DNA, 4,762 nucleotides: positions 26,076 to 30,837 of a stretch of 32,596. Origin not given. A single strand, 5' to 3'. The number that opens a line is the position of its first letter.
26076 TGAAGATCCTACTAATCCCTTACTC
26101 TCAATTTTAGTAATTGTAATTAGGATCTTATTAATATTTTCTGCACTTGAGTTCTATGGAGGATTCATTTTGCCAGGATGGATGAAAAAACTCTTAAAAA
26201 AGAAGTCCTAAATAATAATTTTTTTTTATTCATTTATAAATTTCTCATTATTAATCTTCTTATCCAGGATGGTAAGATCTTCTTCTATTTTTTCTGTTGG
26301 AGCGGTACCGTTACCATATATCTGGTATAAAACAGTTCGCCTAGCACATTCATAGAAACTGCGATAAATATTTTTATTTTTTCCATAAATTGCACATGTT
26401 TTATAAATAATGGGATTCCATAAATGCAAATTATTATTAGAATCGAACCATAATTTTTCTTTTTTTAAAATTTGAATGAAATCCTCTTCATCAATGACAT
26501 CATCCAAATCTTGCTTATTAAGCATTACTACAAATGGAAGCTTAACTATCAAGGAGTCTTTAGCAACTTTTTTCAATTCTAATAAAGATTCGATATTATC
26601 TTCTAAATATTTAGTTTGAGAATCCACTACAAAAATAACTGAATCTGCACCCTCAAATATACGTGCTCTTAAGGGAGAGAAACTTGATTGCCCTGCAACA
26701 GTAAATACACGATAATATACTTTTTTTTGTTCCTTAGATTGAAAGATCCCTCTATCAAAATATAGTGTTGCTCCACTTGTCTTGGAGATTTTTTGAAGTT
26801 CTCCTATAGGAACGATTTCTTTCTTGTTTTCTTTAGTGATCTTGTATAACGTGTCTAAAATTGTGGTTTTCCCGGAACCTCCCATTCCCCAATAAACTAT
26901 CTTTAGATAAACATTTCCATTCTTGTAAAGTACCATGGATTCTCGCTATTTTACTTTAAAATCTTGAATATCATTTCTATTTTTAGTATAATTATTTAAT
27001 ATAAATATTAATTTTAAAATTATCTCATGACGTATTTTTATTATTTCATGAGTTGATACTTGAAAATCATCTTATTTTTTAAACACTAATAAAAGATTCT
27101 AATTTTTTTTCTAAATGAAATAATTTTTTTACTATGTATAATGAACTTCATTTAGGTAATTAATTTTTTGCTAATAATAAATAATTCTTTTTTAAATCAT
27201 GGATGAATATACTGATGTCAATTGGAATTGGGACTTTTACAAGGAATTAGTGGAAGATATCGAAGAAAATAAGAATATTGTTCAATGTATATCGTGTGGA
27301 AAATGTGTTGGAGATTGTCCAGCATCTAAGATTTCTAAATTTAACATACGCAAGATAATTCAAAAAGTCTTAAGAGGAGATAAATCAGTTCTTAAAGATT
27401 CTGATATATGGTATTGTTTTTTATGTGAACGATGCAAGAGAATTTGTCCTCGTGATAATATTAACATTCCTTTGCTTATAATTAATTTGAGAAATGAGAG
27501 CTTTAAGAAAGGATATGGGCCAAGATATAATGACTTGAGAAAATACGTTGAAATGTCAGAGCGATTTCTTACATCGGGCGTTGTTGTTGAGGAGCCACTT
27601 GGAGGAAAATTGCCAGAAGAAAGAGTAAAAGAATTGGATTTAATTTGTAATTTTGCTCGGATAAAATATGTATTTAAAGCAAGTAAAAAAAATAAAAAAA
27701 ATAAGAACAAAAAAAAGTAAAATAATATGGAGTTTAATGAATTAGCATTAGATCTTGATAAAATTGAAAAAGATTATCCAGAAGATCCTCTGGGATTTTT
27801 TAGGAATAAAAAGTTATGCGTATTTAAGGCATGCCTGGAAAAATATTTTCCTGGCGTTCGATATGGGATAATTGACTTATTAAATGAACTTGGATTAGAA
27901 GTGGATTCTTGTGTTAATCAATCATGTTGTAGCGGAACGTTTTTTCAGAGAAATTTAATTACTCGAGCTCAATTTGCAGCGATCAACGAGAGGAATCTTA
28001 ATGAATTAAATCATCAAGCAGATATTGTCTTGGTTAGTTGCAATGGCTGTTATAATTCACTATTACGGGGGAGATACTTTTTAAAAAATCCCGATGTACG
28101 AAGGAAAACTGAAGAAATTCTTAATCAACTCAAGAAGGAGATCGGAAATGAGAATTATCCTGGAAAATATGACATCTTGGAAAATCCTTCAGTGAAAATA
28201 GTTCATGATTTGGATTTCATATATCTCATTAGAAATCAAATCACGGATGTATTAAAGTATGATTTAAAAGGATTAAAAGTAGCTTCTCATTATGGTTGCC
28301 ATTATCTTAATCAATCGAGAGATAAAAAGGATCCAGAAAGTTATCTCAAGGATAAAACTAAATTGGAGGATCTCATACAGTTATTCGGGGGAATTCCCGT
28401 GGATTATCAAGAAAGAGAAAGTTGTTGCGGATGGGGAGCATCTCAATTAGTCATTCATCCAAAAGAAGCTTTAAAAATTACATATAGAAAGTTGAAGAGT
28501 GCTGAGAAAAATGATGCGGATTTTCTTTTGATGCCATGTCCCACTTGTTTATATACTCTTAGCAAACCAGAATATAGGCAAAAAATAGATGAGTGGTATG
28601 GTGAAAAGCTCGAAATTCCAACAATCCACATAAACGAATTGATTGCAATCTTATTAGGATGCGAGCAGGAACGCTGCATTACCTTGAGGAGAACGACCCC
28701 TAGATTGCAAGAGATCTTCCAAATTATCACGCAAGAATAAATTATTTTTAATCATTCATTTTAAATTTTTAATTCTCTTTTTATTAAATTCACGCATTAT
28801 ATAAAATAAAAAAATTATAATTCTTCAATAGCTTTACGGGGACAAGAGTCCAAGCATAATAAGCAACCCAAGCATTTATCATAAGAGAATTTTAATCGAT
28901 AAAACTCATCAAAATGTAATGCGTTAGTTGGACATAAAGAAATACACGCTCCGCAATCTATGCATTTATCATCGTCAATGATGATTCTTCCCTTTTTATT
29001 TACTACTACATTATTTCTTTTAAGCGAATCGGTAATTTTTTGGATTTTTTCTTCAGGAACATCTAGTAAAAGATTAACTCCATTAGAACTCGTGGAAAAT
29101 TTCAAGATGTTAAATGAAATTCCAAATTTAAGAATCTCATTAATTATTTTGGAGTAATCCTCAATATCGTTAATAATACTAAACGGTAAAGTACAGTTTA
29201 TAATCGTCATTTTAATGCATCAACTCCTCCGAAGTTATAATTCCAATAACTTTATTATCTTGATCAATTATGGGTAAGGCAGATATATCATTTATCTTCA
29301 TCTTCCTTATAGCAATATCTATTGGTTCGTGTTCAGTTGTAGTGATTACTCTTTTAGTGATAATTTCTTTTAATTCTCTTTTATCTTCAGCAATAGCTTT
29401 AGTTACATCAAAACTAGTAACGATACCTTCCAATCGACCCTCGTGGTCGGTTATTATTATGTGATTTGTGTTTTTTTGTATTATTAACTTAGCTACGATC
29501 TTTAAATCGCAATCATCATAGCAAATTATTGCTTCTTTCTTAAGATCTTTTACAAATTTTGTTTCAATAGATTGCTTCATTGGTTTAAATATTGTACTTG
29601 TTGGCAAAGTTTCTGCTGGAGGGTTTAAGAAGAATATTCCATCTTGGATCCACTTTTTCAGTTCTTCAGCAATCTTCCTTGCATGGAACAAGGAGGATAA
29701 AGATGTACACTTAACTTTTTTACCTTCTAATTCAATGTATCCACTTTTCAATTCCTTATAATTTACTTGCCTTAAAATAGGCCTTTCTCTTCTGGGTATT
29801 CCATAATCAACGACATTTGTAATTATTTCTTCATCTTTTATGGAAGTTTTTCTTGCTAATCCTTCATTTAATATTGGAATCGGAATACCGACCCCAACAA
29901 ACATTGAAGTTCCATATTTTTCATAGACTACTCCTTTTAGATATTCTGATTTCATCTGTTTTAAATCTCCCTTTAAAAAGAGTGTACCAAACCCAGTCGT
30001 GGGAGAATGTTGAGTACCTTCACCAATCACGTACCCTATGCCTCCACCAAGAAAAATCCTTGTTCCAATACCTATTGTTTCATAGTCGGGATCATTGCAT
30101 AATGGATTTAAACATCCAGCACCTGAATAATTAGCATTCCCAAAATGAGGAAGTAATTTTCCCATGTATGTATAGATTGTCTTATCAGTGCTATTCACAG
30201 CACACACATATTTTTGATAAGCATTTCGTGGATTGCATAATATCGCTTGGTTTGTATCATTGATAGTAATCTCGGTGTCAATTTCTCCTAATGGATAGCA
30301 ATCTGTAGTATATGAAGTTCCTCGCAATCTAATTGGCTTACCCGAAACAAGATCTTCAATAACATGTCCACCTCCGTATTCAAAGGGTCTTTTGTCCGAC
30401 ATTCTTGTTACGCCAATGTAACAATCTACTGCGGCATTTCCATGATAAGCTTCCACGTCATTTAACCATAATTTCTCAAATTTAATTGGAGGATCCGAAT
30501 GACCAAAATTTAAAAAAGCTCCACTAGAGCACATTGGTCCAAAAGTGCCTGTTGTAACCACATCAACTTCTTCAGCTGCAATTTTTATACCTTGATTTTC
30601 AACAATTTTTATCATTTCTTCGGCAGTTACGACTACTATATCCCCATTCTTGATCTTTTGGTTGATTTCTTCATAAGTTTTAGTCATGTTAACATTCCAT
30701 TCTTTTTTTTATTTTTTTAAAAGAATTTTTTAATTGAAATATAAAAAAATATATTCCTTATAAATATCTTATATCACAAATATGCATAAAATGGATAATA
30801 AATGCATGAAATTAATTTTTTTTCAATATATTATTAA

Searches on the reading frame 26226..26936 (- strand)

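Call 69: search_protein_families(library=pfam, proteins=[window:26226-26936:-], max_evalue=0.00001)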
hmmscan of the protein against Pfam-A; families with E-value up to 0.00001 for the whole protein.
window:26226-26936:- (236 aa): 5 families
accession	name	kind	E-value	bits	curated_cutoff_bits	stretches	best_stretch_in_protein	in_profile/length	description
PF00025.27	Arf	-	1.8e-14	54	22.3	1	10-186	14-161/174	ADP-ribosylation factor family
PF00009.33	GTP_EFTU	-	3.3e-07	30.5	26.5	1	17-162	10-148/188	Elongation factor Tu GTP binding domain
PF08477.19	Roc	-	3.9e-07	30.7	27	1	12-143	1-119/119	Ras of Complex, Roc, domain of DAPkinase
PF03029.23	ATP_bind_1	-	1.2e-06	28.9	27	0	71-149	90-172/240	Conserved hypothetical ATP binding protein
PF00503.26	G-alpha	-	1.8e-06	27.8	48.8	0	71-144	181-262/333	G-protein alpha subunit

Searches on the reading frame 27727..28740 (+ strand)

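Call 69: search_protein_families(library=pfam, proteins=[window:27727-28740:+], max_evalue=0.00001)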
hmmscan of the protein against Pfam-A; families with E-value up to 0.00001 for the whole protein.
window:27727-28740:+ (337 aa): 1 family
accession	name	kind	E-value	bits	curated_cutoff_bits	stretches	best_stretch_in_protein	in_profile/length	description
PF02754.22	CCG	-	3.4e-22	78.8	20.6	2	185-278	1-84/85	Cysteine-rich domain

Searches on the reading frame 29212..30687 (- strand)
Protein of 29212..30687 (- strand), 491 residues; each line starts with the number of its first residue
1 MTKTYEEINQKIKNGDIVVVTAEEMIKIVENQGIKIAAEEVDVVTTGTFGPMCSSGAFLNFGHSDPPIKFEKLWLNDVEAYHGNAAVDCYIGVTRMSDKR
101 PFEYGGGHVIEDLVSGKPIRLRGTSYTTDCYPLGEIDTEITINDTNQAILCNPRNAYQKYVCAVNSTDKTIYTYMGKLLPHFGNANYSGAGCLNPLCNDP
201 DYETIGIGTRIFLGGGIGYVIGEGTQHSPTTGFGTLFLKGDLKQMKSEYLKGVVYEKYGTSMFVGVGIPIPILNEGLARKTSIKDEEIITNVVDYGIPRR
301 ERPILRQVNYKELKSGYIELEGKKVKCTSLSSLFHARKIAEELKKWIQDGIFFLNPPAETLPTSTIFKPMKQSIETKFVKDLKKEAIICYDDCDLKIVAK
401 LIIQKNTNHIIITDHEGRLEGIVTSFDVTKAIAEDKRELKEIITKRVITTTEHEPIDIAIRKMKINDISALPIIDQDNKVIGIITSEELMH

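Call 69: search_protein_families(library=pfam, proteins=[window:29212-30687:-], max_evalue=0.00001)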
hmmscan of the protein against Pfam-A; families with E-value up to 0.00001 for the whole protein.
window:29212-30687:- (491 aa): 2 families
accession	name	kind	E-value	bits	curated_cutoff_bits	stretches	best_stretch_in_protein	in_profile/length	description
PF01837.22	HcyBio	-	4.5e-147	490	26.2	1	18-354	2-349/349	Homocysteine biosynthesis enzyme, sulfur-incorporation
PF00571.33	CBS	-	4.9e-20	72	24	2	440-490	2-52/57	CBS domain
